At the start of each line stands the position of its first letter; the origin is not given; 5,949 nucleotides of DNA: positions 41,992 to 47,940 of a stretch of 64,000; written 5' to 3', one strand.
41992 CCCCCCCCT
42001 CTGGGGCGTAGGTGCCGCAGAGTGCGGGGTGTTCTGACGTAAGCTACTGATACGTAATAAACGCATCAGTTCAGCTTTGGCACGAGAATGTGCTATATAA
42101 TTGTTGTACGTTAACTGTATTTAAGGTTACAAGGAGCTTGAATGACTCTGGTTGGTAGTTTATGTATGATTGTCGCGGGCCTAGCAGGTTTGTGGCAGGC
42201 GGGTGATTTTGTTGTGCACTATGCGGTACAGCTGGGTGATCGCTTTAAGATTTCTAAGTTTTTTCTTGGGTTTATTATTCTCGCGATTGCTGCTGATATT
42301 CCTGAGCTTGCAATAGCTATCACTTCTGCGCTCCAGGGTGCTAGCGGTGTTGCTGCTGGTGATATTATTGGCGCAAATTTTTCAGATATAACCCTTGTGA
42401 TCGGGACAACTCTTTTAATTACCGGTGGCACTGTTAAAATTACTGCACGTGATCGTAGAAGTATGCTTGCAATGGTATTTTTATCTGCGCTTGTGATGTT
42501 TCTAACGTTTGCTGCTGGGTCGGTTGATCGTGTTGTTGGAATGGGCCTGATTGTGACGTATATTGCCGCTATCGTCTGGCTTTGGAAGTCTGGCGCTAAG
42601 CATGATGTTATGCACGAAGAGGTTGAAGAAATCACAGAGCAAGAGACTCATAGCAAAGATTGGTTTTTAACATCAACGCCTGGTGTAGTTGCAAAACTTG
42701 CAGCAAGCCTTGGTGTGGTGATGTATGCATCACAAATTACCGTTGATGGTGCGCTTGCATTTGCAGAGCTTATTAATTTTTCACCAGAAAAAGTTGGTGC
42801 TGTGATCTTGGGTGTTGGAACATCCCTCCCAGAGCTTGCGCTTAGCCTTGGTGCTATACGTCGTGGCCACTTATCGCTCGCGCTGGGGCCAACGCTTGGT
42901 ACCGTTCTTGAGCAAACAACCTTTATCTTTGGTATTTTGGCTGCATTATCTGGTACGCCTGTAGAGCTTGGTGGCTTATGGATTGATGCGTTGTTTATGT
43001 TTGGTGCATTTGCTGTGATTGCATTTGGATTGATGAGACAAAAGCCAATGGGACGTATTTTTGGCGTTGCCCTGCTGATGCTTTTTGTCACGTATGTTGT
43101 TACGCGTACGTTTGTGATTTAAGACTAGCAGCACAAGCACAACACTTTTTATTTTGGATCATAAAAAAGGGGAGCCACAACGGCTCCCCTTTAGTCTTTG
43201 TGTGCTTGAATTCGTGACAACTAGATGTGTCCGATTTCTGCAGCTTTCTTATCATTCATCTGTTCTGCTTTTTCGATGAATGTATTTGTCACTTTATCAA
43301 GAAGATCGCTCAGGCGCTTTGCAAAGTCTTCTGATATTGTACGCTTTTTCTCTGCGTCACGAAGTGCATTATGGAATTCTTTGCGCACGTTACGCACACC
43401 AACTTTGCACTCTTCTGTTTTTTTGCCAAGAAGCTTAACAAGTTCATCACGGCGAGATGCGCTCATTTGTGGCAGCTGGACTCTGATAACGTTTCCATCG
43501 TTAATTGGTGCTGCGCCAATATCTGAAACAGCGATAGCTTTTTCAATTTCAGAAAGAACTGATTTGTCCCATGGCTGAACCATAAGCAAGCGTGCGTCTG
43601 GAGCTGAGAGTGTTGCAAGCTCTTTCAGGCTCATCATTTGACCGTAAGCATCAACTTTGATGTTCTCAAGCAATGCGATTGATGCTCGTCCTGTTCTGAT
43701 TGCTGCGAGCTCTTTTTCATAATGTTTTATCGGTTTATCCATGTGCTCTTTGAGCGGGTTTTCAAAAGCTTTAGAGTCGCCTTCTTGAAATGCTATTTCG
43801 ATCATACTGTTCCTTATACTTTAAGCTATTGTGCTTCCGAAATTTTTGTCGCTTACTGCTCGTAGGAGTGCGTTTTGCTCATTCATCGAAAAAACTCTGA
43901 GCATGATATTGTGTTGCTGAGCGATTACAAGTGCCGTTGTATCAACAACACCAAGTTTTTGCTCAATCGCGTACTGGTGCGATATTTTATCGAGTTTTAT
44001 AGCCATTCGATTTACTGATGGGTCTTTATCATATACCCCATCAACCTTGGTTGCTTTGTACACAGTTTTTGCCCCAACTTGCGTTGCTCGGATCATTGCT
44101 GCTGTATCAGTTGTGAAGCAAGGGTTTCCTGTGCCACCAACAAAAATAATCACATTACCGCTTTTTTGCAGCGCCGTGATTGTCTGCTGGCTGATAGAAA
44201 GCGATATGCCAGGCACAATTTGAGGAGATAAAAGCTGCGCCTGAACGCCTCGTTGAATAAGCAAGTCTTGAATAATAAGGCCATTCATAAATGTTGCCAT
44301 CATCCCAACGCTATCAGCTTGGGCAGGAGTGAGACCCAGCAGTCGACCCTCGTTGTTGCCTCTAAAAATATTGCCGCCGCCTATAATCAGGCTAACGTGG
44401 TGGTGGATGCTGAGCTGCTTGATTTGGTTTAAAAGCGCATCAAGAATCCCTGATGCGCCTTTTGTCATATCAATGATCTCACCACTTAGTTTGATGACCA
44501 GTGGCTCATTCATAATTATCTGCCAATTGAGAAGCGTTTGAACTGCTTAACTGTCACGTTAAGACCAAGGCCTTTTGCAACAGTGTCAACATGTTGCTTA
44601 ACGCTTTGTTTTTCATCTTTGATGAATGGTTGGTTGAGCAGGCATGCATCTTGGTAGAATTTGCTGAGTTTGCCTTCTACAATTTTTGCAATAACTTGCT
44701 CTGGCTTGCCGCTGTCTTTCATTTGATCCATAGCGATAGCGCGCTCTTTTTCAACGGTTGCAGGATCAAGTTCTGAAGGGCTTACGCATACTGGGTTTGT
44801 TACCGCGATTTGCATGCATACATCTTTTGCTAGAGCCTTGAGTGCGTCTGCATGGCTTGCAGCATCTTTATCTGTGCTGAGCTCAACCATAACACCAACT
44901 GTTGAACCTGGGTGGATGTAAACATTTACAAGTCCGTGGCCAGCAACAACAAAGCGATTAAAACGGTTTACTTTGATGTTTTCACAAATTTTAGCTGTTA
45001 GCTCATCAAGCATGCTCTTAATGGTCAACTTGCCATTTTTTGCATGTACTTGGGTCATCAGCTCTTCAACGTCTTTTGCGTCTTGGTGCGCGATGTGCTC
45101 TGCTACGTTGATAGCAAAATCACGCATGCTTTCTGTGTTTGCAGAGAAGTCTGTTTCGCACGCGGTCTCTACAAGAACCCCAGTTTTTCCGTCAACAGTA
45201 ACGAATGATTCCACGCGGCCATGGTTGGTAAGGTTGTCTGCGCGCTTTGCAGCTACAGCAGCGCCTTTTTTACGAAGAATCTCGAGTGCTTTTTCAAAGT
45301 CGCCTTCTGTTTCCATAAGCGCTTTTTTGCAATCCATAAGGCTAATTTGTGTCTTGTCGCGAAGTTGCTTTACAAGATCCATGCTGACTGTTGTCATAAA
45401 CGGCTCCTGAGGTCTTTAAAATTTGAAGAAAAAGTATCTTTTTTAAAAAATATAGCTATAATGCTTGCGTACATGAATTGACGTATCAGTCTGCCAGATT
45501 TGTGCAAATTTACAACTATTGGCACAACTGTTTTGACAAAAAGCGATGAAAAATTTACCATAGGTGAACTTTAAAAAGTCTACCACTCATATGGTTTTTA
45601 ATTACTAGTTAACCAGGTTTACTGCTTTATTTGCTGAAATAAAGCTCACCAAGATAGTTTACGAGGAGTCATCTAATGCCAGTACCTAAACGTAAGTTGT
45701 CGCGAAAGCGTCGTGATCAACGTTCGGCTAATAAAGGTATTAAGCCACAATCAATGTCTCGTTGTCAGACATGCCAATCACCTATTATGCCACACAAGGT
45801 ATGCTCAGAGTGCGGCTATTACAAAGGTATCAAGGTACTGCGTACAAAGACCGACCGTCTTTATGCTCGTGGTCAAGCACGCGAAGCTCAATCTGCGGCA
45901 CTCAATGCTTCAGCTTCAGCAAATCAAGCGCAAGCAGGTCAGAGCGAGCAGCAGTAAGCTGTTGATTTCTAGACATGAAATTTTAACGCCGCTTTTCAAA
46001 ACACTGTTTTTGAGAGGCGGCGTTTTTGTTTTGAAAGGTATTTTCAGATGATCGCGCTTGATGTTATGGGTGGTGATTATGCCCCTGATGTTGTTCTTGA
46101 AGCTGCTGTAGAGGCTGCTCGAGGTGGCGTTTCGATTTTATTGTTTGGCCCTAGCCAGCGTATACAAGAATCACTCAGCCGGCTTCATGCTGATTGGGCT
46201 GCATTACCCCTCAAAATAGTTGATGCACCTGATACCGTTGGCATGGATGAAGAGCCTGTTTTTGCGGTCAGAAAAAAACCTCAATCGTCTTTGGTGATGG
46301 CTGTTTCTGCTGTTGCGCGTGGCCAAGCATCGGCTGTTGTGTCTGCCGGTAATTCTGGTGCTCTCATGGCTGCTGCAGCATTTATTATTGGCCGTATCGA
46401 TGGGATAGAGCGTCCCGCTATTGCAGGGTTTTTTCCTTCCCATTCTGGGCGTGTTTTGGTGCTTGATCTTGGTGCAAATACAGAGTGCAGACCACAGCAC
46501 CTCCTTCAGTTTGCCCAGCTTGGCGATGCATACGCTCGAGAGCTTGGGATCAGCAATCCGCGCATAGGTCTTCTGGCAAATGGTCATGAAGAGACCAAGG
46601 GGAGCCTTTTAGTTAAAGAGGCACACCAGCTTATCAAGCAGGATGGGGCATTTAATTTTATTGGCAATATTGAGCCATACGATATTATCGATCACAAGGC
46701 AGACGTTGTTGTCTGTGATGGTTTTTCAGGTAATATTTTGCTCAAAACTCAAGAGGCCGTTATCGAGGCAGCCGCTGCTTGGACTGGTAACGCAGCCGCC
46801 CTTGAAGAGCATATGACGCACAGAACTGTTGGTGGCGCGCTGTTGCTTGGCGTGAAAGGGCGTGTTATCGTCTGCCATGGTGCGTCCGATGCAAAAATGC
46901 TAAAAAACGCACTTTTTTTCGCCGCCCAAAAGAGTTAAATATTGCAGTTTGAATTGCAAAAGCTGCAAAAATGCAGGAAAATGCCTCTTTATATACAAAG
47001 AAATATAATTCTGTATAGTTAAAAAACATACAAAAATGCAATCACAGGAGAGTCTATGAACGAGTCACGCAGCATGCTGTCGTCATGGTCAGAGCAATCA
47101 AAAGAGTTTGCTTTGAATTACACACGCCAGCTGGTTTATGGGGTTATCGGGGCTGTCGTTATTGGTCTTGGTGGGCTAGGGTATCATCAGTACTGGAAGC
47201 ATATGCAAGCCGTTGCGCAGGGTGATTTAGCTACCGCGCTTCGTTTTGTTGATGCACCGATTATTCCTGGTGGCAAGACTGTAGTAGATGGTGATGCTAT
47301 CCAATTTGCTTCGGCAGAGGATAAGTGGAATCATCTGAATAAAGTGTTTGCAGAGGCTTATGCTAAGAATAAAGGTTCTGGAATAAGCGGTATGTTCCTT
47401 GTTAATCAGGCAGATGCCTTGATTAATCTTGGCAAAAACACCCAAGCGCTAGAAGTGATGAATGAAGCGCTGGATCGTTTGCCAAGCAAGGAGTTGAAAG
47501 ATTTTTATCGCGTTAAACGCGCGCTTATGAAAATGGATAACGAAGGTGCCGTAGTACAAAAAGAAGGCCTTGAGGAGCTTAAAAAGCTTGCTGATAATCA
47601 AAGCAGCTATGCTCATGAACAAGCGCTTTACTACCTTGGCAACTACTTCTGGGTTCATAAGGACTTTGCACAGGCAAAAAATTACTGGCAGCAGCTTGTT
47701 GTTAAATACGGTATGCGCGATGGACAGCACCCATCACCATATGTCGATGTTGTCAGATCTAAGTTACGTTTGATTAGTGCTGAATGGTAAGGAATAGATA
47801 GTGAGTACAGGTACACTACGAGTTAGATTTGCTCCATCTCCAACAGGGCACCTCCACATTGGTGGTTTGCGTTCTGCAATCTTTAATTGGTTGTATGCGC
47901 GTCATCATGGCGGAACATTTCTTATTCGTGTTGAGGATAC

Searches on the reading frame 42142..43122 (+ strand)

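Call 62: search_protein_families(library=pfam, proteins=[window:42142-43122:+], max_evalue=0.001)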
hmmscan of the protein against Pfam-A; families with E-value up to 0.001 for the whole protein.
window:42142-43122:+ (326 aa): 1 family
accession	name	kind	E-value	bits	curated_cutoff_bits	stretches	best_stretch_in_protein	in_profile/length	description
PF01699.29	Na_Ca_ex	-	5.4e-39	134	24.9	2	6-148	2-150/151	Sodium/calcium exchanger protein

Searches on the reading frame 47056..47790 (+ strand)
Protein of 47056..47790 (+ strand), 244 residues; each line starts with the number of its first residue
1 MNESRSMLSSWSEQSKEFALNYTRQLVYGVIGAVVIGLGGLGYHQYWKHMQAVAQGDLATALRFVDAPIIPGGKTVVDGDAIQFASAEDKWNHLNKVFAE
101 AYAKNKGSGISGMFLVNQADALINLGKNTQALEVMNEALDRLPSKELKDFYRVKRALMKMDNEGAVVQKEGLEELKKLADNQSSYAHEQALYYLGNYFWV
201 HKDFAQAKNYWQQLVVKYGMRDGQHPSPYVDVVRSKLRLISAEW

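Call 62: search_protein_families(library=pfam, proteins=[window:47056-47790:+], max_evalue=0.001)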
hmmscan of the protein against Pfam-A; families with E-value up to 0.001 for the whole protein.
window:47056-47790:+ (244 aa): 5 families
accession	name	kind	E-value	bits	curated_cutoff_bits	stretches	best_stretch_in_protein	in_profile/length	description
PF07719.23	TPR_2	-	2.7e-07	30.6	27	0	115-143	4-32/34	Tetratricopeptide repeat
PF13174.12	TPR_6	-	5.4e-06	27.1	26.3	0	189-218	1-30/33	Tetratricopeptide repeat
PF13432.12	TPR_16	-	7.9e-05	23.5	32.7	0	113-143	32-62/65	Tetratricopeptide repeat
PF25062.1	ARM_TT21_N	-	0.00026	21.2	40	0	87-214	6-126/222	Tetratricopeptide repeat protein 21 N-terminal ARM repeat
PF13428.12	TPR_14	-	0.00041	21.2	23.5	0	119-144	8-33/44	Tetratricopeptide repeat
